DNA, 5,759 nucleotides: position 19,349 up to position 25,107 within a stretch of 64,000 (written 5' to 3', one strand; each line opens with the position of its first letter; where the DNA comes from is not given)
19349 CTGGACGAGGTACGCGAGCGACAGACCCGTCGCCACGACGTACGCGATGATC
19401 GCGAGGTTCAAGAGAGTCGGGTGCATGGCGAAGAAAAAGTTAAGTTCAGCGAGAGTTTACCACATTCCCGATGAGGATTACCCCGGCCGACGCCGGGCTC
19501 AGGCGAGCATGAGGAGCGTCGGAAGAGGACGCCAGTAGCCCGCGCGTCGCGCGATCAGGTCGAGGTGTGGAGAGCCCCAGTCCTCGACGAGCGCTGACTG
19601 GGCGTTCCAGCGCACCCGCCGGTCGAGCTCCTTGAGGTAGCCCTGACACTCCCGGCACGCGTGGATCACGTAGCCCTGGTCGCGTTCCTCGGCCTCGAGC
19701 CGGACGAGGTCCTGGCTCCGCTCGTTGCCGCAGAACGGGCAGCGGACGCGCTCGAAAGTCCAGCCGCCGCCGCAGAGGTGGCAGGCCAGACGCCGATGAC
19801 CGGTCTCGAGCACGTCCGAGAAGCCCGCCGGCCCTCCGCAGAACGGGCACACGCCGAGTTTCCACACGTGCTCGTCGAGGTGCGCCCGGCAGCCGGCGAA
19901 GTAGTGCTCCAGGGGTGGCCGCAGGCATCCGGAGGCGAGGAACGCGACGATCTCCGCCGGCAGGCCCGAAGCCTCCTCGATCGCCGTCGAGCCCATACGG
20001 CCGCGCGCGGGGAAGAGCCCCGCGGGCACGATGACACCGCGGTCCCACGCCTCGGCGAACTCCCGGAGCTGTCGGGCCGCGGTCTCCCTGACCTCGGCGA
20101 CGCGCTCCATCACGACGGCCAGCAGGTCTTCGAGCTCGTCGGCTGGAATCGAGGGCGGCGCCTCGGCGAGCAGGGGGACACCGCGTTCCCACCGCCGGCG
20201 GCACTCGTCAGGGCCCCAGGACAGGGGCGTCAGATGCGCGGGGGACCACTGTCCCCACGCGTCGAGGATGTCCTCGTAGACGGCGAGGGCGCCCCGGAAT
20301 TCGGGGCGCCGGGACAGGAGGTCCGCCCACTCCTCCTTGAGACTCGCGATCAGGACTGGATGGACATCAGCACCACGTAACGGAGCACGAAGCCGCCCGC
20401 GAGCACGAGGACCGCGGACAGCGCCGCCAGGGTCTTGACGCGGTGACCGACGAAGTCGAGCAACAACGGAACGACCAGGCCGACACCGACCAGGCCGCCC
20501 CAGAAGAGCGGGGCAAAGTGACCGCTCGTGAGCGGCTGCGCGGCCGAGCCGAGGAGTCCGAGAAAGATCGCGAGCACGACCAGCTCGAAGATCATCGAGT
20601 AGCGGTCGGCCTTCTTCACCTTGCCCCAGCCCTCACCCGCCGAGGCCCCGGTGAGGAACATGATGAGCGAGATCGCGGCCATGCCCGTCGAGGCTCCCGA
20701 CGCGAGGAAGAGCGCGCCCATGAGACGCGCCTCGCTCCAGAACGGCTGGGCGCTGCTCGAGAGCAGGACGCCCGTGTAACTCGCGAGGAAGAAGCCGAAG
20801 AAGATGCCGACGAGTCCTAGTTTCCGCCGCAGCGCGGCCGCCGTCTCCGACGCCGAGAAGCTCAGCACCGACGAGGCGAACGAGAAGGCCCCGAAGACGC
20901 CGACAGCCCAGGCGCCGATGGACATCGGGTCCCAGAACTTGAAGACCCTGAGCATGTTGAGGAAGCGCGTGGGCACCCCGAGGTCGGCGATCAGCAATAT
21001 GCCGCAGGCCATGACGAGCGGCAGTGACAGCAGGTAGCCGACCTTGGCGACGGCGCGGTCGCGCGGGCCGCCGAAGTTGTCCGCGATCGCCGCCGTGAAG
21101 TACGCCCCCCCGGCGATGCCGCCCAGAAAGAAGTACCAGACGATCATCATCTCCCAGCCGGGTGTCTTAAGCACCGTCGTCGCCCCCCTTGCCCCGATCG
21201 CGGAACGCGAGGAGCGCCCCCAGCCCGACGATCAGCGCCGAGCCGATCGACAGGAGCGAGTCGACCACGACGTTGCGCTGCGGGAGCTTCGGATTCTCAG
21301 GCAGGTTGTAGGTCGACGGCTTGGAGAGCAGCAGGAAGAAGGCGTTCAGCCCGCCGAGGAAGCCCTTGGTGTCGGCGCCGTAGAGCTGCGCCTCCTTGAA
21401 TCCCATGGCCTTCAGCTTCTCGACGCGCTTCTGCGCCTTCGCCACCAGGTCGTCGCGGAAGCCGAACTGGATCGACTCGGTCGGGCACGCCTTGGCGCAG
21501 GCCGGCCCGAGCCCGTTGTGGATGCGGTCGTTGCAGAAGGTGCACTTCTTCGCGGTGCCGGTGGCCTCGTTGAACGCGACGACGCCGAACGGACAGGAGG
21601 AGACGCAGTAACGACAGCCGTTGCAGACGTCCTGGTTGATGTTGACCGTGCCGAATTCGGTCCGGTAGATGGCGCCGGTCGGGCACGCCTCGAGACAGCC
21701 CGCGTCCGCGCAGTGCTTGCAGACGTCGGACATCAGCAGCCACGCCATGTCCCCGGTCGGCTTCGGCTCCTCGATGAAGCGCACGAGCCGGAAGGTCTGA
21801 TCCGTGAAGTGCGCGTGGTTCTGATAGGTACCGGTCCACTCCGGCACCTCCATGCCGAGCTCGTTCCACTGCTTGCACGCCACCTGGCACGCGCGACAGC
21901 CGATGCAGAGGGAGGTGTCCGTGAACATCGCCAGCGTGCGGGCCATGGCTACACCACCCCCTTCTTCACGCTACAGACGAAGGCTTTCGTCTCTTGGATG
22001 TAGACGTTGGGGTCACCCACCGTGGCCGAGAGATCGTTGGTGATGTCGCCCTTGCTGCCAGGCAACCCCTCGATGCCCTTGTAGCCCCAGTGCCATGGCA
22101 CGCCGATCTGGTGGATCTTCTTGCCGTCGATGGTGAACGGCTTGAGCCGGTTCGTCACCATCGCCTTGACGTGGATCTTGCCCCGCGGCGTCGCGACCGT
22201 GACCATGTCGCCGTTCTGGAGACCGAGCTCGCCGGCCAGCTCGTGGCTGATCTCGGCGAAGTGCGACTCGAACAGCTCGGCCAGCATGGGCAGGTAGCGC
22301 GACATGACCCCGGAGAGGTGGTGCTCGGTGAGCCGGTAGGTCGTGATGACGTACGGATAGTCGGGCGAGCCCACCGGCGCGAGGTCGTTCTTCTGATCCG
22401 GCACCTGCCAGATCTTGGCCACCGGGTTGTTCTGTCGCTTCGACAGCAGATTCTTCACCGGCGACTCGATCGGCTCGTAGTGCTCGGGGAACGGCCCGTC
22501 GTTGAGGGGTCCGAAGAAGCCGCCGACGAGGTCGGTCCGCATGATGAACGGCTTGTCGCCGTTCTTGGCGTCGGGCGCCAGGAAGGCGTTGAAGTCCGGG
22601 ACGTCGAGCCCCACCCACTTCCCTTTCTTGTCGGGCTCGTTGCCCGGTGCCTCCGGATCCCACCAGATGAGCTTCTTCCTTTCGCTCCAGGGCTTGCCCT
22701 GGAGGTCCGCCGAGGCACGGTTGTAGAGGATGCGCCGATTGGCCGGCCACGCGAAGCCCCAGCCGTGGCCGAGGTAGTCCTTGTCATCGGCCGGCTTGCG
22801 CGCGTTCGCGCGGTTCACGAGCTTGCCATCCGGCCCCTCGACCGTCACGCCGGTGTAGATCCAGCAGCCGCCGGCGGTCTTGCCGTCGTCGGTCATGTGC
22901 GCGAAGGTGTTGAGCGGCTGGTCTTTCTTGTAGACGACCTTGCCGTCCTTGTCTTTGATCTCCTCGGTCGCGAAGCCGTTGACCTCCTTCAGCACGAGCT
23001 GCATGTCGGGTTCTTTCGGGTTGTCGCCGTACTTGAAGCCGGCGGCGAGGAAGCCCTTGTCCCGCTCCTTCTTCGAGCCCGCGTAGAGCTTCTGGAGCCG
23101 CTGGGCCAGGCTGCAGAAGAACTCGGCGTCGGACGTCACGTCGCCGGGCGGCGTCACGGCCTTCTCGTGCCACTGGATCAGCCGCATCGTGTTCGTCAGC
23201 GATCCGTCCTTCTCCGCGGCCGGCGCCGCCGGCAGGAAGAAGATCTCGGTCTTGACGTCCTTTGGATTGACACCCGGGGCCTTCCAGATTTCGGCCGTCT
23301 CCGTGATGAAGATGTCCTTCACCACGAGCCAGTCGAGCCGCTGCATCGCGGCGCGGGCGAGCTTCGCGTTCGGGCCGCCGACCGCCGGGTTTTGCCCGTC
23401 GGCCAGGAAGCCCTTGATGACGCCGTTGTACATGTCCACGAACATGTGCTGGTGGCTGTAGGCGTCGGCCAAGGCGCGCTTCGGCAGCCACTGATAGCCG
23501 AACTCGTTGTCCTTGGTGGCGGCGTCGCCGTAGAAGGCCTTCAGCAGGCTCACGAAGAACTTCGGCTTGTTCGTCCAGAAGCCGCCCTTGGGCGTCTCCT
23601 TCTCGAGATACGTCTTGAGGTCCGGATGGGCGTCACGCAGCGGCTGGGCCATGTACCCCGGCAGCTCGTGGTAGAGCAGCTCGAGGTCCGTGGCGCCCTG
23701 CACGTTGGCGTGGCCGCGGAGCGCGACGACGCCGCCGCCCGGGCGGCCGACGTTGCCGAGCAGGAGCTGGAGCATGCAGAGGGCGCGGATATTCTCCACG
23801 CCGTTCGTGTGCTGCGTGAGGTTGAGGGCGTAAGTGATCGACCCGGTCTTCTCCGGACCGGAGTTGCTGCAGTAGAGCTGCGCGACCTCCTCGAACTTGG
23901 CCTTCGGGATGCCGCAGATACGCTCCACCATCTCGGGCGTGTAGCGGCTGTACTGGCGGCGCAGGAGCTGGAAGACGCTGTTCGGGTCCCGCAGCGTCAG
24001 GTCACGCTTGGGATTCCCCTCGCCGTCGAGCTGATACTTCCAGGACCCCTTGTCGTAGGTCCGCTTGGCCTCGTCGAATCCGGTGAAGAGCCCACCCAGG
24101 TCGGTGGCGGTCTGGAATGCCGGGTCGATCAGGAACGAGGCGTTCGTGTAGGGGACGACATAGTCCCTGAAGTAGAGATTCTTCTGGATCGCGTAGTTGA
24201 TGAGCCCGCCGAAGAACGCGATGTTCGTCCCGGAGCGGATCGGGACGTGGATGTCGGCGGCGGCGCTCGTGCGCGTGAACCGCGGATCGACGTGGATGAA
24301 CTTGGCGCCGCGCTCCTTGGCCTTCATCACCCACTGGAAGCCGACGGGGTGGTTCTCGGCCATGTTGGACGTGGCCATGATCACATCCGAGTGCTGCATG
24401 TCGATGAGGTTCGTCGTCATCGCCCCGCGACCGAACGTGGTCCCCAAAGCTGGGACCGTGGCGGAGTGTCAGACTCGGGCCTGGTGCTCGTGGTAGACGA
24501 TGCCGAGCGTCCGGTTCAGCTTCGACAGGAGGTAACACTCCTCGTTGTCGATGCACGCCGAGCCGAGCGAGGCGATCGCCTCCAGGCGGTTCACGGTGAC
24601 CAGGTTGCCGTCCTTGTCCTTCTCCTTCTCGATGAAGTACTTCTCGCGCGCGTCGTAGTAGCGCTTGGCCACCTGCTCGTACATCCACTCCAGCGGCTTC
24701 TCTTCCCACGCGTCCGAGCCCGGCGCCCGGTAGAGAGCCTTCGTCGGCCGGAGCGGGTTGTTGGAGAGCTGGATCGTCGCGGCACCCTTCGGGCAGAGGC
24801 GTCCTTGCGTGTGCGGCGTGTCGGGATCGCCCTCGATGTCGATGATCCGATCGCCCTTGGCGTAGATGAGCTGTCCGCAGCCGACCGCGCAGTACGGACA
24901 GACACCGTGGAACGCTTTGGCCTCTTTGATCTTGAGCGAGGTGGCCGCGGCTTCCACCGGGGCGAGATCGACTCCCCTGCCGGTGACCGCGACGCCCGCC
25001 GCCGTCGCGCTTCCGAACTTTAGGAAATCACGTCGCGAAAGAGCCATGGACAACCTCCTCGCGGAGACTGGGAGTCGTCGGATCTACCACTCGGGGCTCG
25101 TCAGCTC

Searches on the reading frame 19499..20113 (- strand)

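Call 18: search_protein_families(library=pfam, proteins=[window:19499-20113:-], max_evalue=0.00001)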
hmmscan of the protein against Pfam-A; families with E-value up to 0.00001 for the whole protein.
window:19499-20113:- (204 aa): 2 families
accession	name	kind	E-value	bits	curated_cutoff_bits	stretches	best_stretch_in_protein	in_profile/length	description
PF24860.1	FdhE_C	-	3.4e-06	27.6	27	1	123-201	1-81/82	FdhE, C-terminal domain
PF24859.1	FdhE_central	-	7.1e-06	26.5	27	0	88-122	1-39/39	FdhE, central domain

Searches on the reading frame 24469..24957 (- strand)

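Call 18: search_protein_families(library=pfam, proteins=[window:24469-24957:-], max_evalue=0.00001)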
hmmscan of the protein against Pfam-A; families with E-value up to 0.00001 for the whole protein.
window:24469-24957:- (162 aa): 1 family
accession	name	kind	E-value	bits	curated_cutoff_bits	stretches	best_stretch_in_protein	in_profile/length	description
PF04879.21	Molybdop_Fe4S4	-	4.9e-16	58.9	22.7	1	14-67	2-55/55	Molybdopterin oxidoreductase Fe4S4 domain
